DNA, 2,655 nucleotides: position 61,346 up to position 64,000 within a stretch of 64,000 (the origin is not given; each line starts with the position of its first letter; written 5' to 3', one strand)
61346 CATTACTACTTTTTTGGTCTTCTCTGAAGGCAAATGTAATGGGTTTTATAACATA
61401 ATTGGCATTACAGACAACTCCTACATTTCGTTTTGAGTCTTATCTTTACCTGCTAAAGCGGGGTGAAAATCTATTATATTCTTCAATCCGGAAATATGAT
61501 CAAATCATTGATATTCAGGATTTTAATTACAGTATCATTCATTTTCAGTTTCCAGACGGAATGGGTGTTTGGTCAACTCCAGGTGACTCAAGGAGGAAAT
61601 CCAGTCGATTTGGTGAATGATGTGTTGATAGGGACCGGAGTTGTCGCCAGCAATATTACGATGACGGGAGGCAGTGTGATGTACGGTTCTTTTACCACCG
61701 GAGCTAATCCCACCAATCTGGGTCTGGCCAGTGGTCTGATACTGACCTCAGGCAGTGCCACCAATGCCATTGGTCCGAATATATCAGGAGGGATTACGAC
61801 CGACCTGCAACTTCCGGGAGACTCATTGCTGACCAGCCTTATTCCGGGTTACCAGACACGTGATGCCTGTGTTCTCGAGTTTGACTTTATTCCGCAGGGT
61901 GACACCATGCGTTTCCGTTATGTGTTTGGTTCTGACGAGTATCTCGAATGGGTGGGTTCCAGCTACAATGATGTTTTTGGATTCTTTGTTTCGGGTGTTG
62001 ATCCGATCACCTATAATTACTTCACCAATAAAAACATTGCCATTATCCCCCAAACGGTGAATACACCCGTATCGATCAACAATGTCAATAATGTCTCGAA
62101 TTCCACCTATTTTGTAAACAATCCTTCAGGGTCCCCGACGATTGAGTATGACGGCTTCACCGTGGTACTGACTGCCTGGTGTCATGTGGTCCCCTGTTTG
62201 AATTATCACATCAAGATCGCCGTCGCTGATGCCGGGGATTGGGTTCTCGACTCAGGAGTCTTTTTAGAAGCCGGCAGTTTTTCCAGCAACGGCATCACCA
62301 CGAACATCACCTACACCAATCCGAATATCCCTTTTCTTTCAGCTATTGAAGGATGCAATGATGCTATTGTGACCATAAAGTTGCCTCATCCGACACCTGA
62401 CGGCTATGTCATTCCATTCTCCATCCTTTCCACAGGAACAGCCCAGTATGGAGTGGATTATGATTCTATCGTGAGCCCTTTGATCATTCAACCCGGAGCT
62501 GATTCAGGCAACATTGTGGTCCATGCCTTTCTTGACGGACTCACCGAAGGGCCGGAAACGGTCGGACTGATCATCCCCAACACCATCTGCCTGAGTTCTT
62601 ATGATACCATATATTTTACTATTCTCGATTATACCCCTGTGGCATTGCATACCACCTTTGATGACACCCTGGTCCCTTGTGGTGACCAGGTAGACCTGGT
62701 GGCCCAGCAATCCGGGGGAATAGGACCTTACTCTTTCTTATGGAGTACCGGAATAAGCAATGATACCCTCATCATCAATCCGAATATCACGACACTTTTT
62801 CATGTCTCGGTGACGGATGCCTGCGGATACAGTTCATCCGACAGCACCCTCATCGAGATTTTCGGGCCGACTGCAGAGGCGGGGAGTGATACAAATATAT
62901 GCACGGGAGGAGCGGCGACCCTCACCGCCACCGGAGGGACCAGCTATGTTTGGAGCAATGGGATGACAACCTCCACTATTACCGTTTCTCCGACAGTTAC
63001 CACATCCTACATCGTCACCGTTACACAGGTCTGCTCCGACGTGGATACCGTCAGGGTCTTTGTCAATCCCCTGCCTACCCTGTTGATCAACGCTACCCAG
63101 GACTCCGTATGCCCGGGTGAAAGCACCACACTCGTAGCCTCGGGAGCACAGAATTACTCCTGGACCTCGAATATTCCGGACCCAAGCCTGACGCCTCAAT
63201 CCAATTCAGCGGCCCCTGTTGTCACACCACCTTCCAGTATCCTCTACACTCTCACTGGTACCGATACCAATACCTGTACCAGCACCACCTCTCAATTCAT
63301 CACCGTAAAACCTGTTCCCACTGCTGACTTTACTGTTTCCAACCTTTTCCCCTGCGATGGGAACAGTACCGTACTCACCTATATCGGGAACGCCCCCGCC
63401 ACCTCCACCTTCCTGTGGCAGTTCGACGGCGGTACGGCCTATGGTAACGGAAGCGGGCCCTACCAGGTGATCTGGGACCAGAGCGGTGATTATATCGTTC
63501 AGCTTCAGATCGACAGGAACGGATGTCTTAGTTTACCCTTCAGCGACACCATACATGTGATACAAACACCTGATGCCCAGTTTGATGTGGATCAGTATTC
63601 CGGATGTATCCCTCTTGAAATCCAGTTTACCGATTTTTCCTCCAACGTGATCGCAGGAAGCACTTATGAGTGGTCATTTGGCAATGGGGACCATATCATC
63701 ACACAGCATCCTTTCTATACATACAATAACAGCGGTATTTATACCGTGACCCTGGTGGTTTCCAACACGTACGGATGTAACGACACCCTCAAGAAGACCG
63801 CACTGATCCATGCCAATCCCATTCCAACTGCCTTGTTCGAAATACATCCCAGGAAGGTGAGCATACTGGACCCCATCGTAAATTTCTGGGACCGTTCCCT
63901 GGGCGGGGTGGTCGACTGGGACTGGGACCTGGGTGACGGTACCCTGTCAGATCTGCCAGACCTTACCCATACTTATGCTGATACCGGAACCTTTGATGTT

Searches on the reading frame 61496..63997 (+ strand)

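Call 47: search_protein_families(library=pfam, proteins=[window:61496-63997:+], max_evalue=0.001)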
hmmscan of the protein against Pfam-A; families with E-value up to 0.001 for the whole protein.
window:61496-63997:+ (834 aa): 3 families
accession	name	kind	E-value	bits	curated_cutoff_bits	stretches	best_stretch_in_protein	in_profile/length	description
PF18911.6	PKD_4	-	4.3e-21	75.2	27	2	708-767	19-79/85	PKD domain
PF00801.26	PKD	-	1.7e-13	50.8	23.5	2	722-762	30-72/80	PKD domain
PF03160.20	Calx-beta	-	0.00035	21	27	1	283-360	17-94/119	Calx-beta domain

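Call 96: search_protein_families(library=ncbifam, proteins=[window:61496-63997:+], max_evalue=0.0001)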
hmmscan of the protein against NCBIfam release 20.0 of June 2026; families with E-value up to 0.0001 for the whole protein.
window:61496-63997:+ (834 aa): 2 families
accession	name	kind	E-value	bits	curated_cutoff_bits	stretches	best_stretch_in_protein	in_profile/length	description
NF038133.1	choice_anch_L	domain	4.4e-76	255.1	27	1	40-262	3-219/219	choice-of-anchor L domain-containing protein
TIGR00864.1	PCC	subfamily_domain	6.4e-06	22.8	1861.4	1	723-833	1339-1453/2700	polycystin cation channel protein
